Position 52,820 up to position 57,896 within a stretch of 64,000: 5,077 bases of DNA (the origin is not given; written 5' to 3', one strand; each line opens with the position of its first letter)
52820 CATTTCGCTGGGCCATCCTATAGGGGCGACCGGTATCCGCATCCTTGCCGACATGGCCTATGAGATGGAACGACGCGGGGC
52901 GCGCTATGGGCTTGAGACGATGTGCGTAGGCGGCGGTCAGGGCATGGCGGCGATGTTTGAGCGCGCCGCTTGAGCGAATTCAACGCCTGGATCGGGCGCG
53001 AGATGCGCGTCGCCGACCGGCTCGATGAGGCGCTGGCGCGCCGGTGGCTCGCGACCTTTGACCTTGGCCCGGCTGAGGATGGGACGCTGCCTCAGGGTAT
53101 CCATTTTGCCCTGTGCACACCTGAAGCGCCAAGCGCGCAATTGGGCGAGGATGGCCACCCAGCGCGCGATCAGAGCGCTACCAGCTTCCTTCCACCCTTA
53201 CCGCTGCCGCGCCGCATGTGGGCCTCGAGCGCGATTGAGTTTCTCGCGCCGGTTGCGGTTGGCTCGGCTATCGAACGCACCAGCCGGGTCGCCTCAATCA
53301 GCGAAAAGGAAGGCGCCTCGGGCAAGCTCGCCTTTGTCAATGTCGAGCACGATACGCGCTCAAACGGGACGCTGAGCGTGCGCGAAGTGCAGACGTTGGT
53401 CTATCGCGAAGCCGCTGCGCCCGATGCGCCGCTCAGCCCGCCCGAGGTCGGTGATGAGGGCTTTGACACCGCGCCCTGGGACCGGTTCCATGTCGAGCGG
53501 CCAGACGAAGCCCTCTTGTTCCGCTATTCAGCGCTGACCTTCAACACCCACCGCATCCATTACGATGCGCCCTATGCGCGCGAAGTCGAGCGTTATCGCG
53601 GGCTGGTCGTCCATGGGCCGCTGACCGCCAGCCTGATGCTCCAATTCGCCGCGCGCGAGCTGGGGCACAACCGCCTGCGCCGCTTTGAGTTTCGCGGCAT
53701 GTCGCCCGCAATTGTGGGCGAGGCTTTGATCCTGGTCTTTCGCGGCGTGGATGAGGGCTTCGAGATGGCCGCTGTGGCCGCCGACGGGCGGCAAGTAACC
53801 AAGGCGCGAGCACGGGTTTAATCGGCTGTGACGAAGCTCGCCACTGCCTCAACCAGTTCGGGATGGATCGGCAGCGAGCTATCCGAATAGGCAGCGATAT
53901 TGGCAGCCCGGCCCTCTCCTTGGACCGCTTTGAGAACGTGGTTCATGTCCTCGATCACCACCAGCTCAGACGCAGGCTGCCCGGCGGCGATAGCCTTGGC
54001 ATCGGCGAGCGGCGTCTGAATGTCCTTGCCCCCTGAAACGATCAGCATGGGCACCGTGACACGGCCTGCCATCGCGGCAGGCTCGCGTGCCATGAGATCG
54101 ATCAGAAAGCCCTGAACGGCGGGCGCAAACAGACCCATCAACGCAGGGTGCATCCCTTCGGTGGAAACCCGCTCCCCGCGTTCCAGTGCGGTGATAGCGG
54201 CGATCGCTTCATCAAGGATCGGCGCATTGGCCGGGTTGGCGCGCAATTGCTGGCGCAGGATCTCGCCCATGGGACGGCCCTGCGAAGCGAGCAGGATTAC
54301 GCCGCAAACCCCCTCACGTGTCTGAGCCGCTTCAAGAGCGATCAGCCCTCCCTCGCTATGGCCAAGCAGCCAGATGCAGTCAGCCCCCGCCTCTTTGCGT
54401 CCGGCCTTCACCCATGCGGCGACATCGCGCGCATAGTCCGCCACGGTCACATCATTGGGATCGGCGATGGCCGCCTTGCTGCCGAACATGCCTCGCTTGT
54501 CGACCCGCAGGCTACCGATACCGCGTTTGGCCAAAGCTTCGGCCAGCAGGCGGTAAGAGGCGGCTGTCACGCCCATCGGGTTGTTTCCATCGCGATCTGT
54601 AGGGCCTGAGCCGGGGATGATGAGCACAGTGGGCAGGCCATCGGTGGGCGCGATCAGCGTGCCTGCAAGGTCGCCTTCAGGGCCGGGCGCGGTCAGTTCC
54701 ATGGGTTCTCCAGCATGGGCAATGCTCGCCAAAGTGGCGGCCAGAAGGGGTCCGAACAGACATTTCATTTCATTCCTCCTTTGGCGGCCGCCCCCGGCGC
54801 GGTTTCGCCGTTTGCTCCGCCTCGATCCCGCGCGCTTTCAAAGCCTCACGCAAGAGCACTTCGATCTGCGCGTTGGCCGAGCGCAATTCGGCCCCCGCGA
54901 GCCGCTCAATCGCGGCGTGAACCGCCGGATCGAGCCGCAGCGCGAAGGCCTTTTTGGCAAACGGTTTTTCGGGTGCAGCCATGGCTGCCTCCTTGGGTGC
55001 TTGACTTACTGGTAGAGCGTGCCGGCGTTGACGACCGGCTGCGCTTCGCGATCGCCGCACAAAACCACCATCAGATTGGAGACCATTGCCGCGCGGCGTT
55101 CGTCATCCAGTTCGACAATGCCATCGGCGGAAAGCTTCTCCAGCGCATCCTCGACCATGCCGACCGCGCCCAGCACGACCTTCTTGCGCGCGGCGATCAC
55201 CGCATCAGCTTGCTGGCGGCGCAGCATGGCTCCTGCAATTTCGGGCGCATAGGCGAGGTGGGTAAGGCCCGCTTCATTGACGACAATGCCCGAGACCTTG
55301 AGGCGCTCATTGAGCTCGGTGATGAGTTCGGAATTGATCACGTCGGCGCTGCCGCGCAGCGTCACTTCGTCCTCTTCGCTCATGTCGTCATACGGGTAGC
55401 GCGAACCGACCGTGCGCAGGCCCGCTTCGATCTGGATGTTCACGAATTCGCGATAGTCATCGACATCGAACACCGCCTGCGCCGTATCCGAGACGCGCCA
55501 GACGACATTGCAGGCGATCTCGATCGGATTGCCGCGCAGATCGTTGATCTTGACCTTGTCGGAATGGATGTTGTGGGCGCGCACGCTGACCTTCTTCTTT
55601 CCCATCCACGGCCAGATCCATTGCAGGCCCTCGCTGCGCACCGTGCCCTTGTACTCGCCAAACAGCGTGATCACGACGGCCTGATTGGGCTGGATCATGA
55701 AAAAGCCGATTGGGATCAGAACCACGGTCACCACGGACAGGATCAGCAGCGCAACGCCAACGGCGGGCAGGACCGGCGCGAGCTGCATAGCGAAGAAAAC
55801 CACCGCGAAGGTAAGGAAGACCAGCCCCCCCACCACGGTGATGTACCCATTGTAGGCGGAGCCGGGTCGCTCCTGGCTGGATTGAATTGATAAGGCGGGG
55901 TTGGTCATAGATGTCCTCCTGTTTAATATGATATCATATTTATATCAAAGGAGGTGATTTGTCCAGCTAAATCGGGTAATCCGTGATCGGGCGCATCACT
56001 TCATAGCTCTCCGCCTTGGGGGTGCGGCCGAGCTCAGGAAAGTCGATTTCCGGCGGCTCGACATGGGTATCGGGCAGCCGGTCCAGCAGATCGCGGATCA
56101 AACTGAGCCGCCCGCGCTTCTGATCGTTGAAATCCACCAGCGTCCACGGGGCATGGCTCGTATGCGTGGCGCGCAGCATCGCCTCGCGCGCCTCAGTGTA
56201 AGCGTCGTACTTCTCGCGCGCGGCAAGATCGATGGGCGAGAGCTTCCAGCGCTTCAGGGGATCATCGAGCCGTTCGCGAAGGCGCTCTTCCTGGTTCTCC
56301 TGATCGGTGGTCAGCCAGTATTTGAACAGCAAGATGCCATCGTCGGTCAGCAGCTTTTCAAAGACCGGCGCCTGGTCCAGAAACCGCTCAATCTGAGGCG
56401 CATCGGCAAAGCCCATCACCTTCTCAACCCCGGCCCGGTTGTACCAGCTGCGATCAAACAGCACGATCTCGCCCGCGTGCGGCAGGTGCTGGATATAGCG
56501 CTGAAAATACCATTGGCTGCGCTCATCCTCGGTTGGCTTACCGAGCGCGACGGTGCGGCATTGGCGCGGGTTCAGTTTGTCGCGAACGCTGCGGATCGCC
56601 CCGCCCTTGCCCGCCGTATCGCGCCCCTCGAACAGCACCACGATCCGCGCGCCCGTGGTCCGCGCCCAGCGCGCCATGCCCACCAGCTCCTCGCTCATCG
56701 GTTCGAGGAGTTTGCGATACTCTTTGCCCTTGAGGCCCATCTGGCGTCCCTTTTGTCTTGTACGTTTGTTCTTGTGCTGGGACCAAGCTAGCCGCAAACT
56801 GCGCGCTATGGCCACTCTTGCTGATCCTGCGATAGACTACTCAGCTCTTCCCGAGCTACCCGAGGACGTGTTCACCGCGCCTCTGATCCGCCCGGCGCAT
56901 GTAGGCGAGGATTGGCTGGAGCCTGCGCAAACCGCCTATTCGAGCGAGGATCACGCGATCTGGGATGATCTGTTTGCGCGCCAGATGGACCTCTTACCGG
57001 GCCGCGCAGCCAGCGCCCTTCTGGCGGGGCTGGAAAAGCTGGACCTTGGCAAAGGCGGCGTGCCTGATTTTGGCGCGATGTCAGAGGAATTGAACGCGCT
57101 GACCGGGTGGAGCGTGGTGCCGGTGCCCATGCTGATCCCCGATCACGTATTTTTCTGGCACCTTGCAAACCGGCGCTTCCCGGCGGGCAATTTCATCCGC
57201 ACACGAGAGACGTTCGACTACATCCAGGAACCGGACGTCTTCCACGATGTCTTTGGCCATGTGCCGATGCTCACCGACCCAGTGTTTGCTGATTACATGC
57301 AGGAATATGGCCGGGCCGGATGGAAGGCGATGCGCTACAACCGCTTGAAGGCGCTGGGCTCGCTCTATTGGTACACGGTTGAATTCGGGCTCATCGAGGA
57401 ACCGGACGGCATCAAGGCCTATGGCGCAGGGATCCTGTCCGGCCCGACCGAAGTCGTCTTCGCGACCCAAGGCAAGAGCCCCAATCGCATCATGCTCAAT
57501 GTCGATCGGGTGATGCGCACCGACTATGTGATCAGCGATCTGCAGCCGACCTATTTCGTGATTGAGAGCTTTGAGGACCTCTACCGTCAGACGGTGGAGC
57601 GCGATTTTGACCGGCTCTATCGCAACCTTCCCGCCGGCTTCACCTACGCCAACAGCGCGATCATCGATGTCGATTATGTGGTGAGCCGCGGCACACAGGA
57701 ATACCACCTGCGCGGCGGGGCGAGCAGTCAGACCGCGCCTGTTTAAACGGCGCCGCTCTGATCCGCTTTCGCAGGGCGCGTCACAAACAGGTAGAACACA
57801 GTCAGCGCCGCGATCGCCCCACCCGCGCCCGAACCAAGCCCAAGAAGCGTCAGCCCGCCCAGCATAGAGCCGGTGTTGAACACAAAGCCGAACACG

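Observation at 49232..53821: Four-gene CoA operon: ACAD + mesaconyl-CoA-transferase-like + thiolase + Meh/Ich-like hydratase, with no lyase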

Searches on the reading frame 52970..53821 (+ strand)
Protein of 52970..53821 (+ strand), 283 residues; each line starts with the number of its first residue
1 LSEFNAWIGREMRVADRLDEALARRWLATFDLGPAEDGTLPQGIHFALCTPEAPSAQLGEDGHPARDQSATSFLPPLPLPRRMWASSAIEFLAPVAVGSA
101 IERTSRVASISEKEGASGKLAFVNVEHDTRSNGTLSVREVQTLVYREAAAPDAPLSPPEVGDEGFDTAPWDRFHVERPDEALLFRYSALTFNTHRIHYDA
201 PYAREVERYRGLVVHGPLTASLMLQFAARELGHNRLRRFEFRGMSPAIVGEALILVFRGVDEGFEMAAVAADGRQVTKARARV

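Call 3: search_protein_families(library=pfam, proteins=[window:52970-53821:+])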
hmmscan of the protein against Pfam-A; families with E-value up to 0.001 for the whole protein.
window:52970-53821:+ (283 aa): 2 families
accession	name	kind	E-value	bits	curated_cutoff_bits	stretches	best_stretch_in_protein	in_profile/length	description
PF13452.11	FAS1_DH_region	-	1.1e-07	32.4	22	1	73-130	66-122/132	FAS1-like, dehydratase domain region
PF01575.25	MaoC_dehydratas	-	2.1e-05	24.6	27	1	180-251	20-93/123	MaoC like domain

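Call 4: search_protein_families(library=ncbifam, proteins=[window:52970-53821:+])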
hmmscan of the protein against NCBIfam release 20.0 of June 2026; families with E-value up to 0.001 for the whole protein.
window:52970-53821:+ (283 aa): 0 families

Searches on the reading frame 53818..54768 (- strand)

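Call 3: search_protein_families(library=pfam, proteins=[window:53818-54768:-])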
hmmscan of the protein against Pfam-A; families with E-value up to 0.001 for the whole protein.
window:53818-54768:- (316 aa): 3 families
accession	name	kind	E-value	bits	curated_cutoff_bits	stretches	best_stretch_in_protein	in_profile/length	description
PF12146.15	Hydrolase_4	-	2.9e-15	56.7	27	1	68-278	16-233/239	Serine aminopeptidase, S33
PF12697.13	Abhydrolase_6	-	1.5e-13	52.3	26.3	1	48-278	1-205/217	Alpha/beta hydrolase family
PF00561.26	Abhydrolase_1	-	1.5e-11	44.9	25.8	1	48-178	3-120/245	alpha/beta hydrolase fold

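Call 4: search_protein_families(library=ncbifam, proteins=[window:53818-54768:-])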
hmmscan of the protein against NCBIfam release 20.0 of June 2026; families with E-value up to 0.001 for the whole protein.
window:53818-54768:- (316 aa): 10 families
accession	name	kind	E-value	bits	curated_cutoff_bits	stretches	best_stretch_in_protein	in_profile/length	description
NF041096.1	esterase_EstD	equivalog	1.4e-25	90.2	600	1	34-291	147-397/421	esterase EstD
NF051488.1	bifunc_PcaDC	exception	6.4e-13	48.6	390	1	63-293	19-248/375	bifunctional 3-oxoadipate enol-lactonase/4-carboxymuconolactone decarboxylase PcaDC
TIGR02427.1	protocat_pcaD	equivalog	7.3e-12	45.2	255.85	1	233-293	188-248/251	3-oxoadipate enol-lactonase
TIGR01738.1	bioH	equivalog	2e-07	30.9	206.95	0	236-277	186-227/245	pimeloyl-ACP methyl ester esterase BioH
NF051487.1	bifunc_PcaCD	exception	2.4e-07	30.2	430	1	66-285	182-401/413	bifunctional 4-carboxymuconolactone decarboxylase/3-oxoadipate enol-lactonase PcaCD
TIGR03101.1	hydr2_PEP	hypoth_equivalog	8.5e-05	22.2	202.75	1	74-161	47-131/266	hydrolase 2, exosortase A system-associated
NF045948.1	ProImpepThrmp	equivalog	0.00032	20.2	500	0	72-152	41-118/291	proline iminopeptidase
NF050089.1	i_nPHAscl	equivalog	0.00033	19.8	300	0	107-164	65-119/288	intracellular short-chain-length polyhydroxyalkanoate depolymerase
TIGR03611.1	RutD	equivalog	0.00051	19.5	238.5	0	89-152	45-102/258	pyrimidine utilization protein D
NF053693.1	esterase_mleCBF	exception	0.00097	18.6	564.5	0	235-280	218-263/279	CBF family alpha/beta fold macrolide esterase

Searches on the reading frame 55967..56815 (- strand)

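Call 3: search_protein_families(library=pfam, proteins=[window:55967-56815:-])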
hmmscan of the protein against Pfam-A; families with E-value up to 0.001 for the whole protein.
window:55967-56815:- (282 aa): 1 family
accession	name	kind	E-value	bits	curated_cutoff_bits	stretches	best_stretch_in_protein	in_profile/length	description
PF03976.20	PPK2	-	1.3e-89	300.2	22.3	1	29-252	3-226/229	Polyphosphate kinase 2 (PPK2)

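Call 4: search_protein_families(library=ncbifam, proteins=[window:55967-56815:-])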
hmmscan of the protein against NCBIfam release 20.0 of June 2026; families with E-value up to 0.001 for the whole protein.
window:55967-56815:- (282 aa): 5 families
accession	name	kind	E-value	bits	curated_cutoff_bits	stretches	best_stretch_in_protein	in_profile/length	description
TIGR03707.1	PPK2_P_aer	equivalog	3.2e-99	331.3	301.8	1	29-253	3-227/230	polyphosphate kinase 2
TIGR03708.1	poly_P_AMP_trns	equivalog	1.7e-61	208.4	547.65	1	27-247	269-489/493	polyphosphate:AMP phosphotransferase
TIGR03709.1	PPK2_rel_1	subfamily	4.2e-51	173.7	247.2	1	30-258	28-257/264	PPK2 family polyphosphate kinase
NF050016.1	PolyPhAMPPhtase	equivalog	3.4e-49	167.7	800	1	8-247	233-469/472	polyphosphate:AMP phosphotransferase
NF042973.1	ADPpolyPPhtase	equivalog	9.3e-37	126.8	450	1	28-257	28-270/285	ADP-polyphosphate phosphotransferase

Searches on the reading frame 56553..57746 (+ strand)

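Call 3: search_protein_families(library=pfam, proteins=[window:56553-57746:+])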
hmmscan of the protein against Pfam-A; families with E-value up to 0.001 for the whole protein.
window:56553-57746:+ (397 aa): 1 family
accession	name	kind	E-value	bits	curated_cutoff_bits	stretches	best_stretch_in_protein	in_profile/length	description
PF00351.26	Biopterin_H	-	1.6e-40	139.6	22.7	1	127-346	59-280/331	Biopterin-dependent aromatic amino acid hydroxylase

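Call 4: search_protein_families(library=ncbifam, proteins=[window:56553-57746:+])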
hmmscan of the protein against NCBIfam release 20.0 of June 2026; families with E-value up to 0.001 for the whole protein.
window:56553-57746:+ (397 aa): 7 families
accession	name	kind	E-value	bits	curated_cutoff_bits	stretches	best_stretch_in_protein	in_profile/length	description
TIGR01267.1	Phe4hydrox_mono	equivalog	7.9e-90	300.4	264.75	1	128-358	10-238/248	phenylalanine 4-monooxygenase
NF008877.0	PRK11913.1-2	equivalog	1.2e-77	260.6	247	1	125-349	20-244/264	phenylalanine 4-monooxygenase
NF010657.0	PRK14056.1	equivalog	1.3e-39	136.6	346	2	126-261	20-154/580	aromatic amino acid hydroxylase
TIGR01269.1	Tyr_3_monoox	equivalog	5e-38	131.2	654.65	1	128-345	183-402/457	tyrosine 3-monooxygenase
TIGR01268.1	Phe4hydrox_tetr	equivalog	1.1e-35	123.3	704.8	1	128-347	162-383/436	phenylalanine 4-monooxygenase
TIGR01270.1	Trp_5_monoox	equivalog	5.2e-32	111.1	705.5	1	126-347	187-411/464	tryptophan 5-monooxygenase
NF010656.0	PRK14055.1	equivalog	9.9e-21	74.4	472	1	172-348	141-331/362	aromatic amino acid hydroxylase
